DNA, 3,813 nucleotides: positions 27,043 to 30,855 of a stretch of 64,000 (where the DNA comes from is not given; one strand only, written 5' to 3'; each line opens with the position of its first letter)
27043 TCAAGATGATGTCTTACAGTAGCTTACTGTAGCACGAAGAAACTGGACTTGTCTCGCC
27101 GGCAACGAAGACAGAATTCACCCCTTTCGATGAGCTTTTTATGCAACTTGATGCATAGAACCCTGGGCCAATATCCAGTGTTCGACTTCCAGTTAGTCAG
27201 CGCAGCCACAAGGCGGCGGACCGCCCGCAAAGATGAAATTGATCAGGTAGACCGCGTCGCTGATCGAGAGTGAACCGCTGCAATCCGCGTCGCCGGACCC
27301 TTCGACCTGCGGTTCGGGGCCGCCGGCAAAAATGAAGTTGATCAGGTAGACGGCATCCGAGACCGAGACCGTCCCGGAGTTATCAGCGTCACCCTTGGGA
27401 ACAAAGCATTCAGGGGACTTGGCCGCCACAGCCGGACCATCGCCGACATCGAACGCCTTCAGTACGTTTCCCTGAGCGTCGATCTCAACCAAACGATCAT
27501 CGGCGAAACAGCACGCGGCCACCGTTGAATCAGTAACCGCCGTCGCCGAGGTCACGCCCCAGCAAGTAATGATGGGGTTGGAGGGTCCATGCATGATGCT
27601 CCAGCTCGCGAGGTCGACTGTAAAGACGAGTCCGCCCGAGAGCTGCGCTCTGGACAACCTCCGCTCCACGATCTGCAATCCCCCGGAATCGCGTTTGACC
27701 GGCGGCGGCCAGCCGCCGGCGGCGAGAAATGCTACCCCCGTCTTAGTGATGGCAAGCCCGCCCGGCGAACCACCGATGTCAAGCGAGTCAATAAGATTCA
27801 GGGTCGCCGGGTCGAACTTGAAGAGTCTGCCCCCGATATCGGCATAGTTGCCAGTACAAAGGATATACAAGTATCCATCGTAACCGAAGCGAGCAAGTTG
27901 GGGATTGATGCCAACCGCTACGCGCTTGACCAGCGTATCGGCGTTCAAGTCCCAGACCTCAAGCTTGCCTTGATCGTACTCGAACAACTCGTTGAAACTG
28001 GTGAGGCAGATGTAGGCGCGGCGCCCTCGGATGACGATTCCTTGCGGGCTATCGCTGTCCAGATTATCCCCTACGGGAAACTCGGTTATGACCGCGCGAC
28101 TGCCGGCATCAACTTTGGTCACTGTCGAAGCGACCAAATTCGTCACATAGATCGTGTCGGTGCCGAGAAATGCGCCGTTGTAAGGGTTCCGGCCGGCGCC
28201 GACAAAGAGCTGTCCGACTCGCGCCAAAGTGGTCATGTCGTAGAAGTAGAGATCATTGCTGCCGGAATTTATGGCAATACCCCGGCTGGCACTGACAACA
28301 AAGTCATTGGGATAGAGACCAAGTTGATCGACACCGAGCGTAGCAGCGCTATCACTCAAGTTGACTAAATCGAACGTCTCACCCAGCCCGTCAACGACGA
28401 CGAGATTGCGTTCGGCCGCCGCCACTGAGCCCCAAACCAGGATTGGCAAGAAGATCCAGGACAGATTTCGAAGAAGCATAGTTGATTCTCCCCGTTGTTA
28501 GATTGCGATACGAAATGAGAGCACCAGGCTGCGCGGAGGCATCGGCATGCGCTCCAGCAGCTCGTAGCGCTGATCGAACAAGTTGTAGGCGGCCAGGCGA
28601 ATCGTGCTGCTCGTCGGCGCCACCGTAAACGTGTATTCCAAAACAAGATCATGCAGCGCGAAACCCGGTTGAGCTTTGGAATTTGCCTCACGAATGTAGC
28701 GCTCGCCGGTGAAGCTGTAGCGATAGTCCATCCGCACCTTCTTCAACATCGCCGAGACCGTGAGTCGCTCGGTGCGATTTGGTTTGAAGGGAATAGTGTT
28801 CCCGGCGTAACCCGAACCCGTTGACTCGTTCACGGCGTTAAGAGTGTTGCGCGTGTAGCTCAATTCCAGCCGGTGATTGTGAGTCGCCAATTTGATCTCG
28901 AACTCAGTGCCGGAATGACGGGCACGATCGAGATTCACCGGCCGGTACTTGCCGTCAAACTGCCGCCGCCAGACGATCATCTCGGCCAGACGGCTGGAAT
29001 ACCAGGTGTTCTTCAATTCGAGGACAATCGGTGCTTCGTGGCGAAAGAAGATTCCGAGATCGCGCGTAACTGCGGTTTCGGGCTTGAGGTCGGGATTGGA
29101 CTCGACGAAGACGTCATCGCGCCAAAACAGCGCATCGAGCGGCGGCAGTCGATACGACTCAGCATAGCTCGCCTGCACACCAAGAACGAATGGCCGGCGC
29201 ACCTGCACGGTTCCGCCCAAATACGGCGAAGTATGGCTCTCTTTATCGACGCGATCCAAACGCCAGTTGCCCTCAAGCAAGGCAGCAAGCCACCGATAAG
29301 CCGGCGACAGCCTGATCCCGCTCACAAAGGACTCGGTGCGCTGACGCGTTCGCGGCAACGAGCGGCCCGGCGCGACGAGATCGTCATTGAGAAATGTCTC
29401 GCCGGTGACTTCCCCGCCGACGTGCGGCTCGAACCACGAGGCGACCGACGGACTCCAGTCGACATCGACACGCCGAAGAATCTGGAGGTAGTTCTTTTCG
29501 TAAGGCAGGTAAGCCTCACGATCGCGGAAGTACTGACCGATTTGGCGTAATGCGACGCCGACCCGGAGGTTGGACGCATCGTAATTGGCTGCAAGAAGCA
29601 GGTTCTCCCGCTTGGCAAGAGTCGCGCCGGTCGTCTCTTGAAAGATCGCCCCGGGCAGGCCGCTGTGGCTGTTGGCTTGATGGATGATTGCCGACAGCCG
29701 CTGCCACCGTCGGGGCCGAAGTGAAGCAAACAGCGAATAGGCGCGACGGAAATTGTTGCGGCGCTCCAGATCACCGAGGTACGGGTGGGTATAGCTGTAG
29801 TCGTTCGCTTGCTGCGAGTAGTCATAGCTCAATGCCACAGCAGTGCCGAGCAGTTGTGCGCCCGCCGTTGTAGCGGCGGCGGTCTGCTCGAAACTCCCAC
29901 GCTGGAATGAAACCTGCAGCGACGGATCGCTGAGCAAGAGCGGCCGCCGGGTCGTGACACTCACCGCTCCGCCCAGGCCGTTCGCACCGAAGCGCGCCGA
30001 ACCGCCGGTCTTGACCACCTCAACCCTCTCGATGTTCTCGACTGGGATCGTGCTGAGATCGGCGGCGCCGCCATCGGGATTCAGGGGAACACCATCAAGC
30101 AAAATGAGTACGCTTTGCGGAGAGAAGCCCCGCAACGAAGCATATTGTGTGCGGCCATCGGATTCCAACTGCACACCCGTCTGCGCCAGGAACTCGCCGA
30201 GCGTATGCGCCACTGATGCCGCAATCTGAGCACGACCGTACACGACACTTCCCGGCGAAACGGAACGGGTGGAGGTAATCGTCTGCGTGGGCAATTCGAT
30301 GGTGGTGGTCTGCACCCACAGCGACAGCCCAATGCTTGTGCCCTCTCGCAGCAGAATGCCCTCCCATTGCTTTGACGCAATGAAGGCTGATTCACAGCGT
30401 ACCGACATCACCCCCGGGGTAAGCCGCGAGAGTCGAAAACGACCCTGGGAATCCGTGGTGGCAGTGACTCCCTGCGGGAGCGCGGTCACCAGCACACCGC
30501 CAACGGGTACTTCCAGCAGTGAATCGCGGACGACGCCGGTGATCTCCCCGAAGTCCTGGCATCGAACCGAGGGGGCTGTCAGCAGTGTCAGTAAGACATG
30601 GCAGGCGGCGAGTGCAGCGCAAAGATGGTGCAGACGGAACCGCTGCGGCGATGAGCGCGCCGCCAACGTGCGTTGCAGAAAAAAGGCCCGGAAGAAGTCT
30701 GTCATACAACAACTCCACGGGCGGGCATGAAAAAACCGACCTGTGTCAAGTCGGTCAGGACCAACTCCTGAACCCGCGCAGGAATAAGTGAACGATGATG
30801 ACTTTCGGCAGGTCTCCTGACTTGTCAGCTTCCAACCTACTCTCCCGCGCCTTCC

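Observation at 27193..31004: Cobalamin riboswitch operon: BtuB-like TonB receptor co-transcribed with a dockerin-tailed secreted beta-propeller (candidate non-lipidated BtuG-type B12 capture protein)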

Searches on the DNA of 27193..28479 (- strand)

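Call 20: search_rna_families(sources=[L001, L002, L004, L005, L006, L007, L008], threshold=gathering)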
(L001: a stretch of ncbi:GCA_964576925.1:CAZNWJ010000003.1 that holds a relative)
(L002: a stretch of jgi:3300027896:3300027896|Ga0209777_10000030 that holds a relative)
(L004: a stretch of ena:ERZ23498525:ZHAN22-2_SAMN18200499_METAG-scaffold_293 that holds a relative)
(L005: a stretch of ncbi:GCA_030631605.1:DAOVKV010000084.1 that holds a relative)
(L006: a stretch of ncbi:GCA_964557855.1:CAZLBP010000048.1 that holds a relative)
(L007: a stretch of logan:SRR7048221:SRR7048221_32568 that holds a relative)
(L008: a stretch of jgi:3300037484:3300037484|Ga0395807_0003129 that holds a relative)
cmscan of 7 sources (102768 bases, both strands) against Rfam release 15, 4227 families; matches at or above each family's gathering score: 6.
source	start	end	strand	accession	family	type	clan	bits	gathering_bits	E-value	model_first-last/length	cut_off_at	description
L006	5275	5462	+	RF00174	Cobalamin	Cis-reg; riboswitch;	CL00101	119.1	31.5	4.5e-29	1-189/189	no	Cobalamin riboswitch aptamer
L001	5502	5680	+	RF00174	Cobalamin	Cis-reg; riboswitch;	CL00101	112.1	31.5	4.6e-27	1-189/189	no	Cobalamin riboswitch aptamer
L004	5505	5754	+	RF00174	Cobalamin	Cis-reg; riboswitch;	CL00101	102.2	31.5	3.2e-24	1-189/189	no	Cobalamin riboswitch aptamer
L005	1209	1458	+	RF00174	Cobalamin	Cis-reg; riboswitch;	CL00101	102.2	31.5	3.2e-24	1-189/189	no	Cobalamin riboswitch aptamer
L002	5199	5483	+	RF00174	Cobalamin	Cis-reg; riboswitch;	CL00101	98.4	31.5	3.9e-23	1-189/189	no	Cobalamin riboswitch aptamer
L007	1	133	+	RF00174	Cobalamin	Cis-reg; riboswitch;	CL00101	75.7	31.5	1.2e-16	56-189/189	5'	Cobalamin riboswitch aptamer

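Call 45: search_rna_families(source=L008, start=4300, end=5100, threshold=evalue, max_evalue=1)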
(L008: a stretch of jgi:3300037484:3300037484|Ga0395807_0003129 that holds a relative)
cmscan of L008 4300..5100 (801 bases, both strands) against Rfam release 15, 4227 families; matches with E-value up to 1: 0.
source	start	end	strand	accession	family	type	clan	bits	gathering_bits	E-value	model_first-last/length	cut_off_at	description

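Call 46: search_rna_families(sources=[L010, L011], threshold=gathering)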
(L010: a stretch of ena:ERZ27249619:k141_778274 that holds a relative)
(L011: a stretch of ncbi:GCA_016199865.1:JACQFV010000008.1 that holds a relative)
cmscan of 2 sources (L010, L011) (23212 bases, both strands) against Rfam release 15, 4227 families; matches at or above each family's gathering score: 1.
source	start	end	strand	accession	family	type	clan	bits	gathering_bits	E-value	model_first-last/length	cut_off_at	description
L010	5157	5424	+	RF00174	Cobalamin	Cis-reg; riboswitch;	CL00101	96.9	31.5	2.3e-23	1-189/189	no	Cobalamin riboswitch aptamer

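Call 51: search_rna_families(sources=[L012, L014, L015, L016, L017, L018, L019, L020, L021, L023, L024, L025, L026, L027, L028, L029, L030], threshold=gathering)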
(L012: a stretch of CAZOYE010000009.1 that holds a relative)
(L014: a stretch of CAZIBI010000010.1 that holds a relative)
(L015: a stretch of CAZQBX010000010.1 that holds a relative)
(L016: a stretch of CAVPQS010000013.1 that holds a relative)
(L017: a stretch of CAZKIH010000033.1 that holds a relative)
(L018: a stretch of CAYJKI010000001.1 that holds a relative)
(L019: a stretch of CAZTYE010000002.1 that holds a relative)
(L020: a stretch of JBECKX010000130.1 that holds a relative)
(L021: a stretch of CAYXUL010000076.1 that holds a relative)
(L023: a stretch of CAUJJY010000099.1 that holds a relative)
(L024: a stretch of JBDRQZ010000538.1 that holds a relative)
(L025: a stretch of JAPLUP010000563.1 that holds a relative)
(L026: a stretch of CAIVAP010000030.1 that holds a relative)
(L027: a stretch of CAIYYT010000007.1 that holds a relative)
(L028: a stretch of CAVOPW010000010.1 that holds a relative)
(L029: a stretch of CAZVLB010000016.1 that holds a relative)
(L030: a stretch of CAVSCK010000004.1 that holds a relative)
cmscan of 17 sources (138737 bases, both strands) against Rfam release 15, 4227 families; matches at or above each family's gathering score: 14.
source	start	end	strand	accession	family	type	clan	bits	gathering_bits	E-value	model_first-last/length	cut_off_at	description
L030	1372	1573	+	RF00174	Cobalamin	Cis-reg; riboswitch;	CL00101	116.6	31.5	3.1e-28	1-189/189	no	Cobalamin riboswitch aptamer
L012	1503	1681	+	RF00174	Cobalamin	Cis-reg; riboswitch;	CL00101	111.2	31.5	1.1e-26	1-189/189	no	Cobalamin riboswitch aptamer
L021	1481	1678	+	RF00174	Cobalamin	Cis-reg; riboswitch;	CL00101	110.2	31.5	2.2e-26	1-189/189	no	Cobalamin riboswitch aptamer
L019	1472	1653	+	RF00174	Cobalamin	Cis-reg; riboswitch;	CL00101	109.1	31.5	4.5e-26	1-189/189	no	Cobalamin riboswitch aptamer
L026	1173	1403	+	RF00174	Cobalamin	Cis-reg; riboswitch;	CL00101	108.2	31.5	8.3e-26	1-189/189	no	Cobalamin riboswitch aptamer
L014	1470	1649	+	RF00174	Cobalamin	Cis-reg; riboswitch;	CL00101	105.4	31.5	5e-25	1-189/189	no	Cobalamin riboswitch aptamer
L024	496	730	+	RF00174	Cobalamin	Cis-reg; riboswitch;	CL00101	105.3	31.5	5.4e-25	1-189/189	no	Cobalamin riboswitch aptamer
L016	1479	1658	+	RF00174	Cobalamin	Cis-reg; riboswitch;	CL00101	103.7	31.5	1.5e-24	1-189/189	no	Cobalamin riboswitch aptamer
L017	1473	1650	+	RF00174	Cobalamin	Cis-reg; riboswitch;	CL00101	103.3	31.5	2.1e-24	1-189/189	no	Cobalamin riboswitch aptamer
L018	1473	1651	+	RF00174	Cobalamin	Cis-reg; riboswitch;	CL00101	102.7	31.5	3.1e-24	1-189/189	no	Cobalamin riboswitch aptamer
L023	1473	1651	+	RF00174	Cobalamin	Cis-reg; riboswitch;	CL00101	101.8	31.5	5.6e-24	1-189/189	no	Cobalamin riboswitch aptamer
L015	1473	1651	+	RF00174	Cobalamin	Cis-reg; riboswitch;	CL00101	101.3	31.5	7.7e-24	1-189/189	no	Cobalamin riboswitch aptamer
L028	1470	1648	+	RF00174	Cobalamin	Cis-reg; riboswitch;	CL00101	95.6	31.5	3.2e-22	1-189/189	no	Cobalamin riboswitch aptamer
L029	1516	1710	+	RF00174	Cobalamin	Cis-reg; riboswitch;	CL00101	94.7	31.5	5.9e-22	1-189/189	no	Cobalamin riboswitch aptamer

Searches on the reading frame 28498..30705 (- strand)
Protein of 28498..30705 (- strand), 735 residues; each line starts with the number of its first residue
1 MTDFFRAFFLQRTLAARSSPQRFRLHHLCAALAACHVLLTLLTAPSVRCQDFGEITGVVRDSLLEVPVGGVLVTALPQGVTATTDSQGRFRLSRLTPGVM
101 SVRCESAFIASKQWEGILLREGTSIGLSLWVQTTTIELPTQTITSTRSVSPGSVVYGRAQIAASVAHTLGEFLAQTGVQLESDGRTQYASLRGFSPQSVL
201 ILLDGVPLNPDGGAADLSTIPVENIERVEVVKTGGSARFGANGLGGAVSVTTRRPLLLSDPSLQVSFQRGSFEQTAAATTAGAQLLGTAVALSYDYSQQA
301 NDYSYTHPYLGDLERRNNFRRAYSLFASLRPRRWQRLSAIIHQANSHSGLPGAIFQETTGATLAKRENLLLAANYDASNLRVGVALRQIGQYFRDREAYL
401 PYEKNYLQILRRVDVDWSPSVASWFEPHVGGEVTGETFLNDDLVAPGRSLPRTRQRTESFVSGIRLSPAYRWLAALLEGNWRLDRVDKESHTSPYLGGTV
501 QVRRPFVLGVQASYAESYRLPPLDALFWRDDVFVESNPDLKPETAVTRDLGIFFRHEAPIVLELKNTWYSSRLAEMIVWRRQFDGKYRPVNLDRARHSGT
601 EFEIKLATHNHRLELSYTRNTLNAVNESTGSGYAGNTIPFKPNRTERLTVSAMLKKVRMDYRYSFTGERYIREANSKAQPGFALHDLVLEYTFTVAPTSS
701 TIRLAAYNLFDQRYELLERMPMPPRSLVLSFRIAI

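Call 3: search_protein_families(library=pfam, proteins=[window:28498-30705:-], max_evalue=1)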
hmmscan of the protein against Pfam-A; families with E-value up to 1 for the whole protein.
window:28498-30705:- (735 aa): 5 families
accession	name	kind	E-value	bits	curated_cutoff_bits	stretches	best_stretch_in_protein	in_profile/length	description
PF00593.30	TonB_dep_Rec_b-barrel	-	1.8e-23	84.5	27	1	323-709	38-436/436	TonB dependent receptor-like, beta-barrel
PF07715.20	Plug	-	2e-19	70.5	23.9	1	150-247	5-107/107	TonB-dependent Receptor Plug Domain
PF13620.12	CarboxypepD_reg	-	4.2e-09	37.1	32.3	1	55-122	2-72/82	Carboxypeptidase regulatory-like domain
PF13715.12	CarbopepD_reg_2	-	0.003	18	32.2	1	55-103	1-49/88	CarboxypepD_reg-like domain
PF12477.13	TraW_N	-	0.011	16.1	22.7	1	34-53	2-21/30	Sex factor F TraW protein N terminal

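Call 4: search_protein_families(library=ncbifam, proteins=[window:28498-30705:-], max_evalue=1)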
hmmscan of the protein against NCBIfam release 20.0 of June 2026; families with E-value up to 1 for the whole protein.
window:28498-30705:- (735 aa): 30 families (the best 25 are shown)
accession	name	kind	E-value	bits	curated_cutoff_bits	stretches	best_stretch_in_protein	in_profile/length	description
TIGR01783.1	TonB-siderophor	subfamily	7.6e-36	123.9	223.5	2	485-714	401-620/649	TonB-dependent siderophore receptor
TIGR01779.1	TonB-B12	equivalog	1.9e-32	112.6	599.7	2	149-298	46-200/614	TonB-dependent vitamin B12 receptor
TIGR01786.1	TonB-hemlactrns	subfamily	9.8e-31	106.8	323.75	2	488-718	434-690/719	TonB-dependent hemoglobin/transferrin/lactoferrin family receptor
TIGR01785.1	TonB-hemin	subfamily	1e-28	100.2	316.85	2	487-716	409-656/677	TonB-dependent heme/hemoglobin receptor family protein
NF007926.1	PRK10641.1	equivalog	1.8e-20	73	836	2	156-271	51-168/617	TonB-dependent vitamin B12 receptor BtuB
NF038079.1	TonB_sider_MxcH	equivalog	3.6e-20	71.6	925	2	164-304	146-290/792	TonB-dependent siderophore myxochelin receptor MxcH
TIGR01782.1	TonB-Xanth-Caul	subfamily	3.6e-14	52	310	1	176-277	51-159/868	TonB-dependent receptor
NF007478.2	PRK10064.1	equivalog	2.2e-13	49.4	745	2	176-254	75-159/663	catecholate siderophore receptor CirA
NF010010.0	PRK13483.1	equivalog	1.6e-10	39.6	927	2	175-254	77-164/660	ligand-gated channel protein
NF010038.0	PRK13513.1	equivalog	8e-10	37.9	942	2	176-278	80-196/659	ligand-gated channel protein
NF049947.1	TonB_dep_PCPU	exception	1.5e-09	36.6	800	2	189-325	97-227/685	TonB-dependent receptor, PCPU motif-type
NF049946.1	TonB_dep_CU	exception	1.8e-09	36.5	700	2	538-733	489-680/683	TonB-dependent receptor, CU motif-type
NF041535.1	TonB_rec_PqqU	equivalog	3.3e-09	35.6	1200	2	190-277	62-152/676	TonB-dependent receptor PqqU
NF010012.0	PRK13486.1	equivalog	1.6e-08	33.4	924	2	155-254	48-159/696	TonB-dependent receptor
NF010051.0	PRK13528.1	subfamily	3e-08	32.4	583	1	185-265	93-184/727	FepA family TonB-dependent siderophore receptor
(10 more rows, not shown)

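Call 28: search_solved_structures(query=window:28498-30705:-, max_evalue=0.001)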
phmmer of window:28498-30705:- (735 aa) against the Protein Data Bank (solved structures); distinct sequences matched with E-value up to 0.001: 35.
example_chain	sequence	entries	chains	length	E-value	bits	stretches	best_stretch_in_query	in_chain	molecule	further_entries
8bmx_C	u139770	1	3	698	6.8e-16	60.9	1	510-724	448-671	Putative TonB-linked outer membrane receptor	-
8p97_A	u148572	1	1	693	3.2e-14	55.4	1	510-724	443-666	TonB-dependent receptor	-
8p98_A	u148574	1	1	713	3.5e-14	55.3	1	510-724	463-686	Vitamin B12 transporter BtuB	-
2hdf_A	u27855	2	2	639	6.4e-11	44.5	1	167-254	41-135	Colicin I receptor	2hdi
9nn6_A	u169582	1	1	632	6.8e-11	44.4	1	168-254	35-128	Colicin I receptor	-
9dhe_A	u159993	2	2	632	2.3e-10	42.6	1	176-252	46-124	TonB-dependent receptor | Outer membrane heme/hemoglobin receptor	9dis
9dir_B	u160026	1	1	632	3.1e-10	42.2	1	176-252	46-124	Outer membrane heme/hemoglobin receptor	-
3fhh_A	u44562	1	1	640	3.8e-10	41.9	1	176-252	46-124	Outer membrane heme receptor ShuA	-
2gsk_A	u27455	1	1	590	7.5e-10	41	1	177-297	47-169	Vitamin B12 transporter btuB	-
3m8b_A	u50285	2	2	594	8e-10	40.9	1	177-297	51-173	Vitamin B12 transporter btuB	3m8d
3rgm_A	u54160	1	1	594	8.1e-10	40.8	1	177-287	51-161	Vitamin B12 transporter BtuB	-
1nqe_A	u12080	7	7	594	8.2e-10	40.8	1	177-297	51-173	Vitamin B12 receptor | Vitamin B12 transporter btuB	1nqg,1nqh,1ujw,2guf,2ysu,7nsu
1nqf_A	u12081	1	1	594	9.2e-10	40.7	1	177-297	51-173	Vitamin B12 receptor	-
3rgn_A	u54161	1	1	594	9.8e-10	40.6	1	177-297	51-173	Vitamin B12 transporter BtuB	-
9gbc_A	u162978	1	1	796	1e-09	40.5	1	77-282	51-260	TonB-linked outer membrane receptor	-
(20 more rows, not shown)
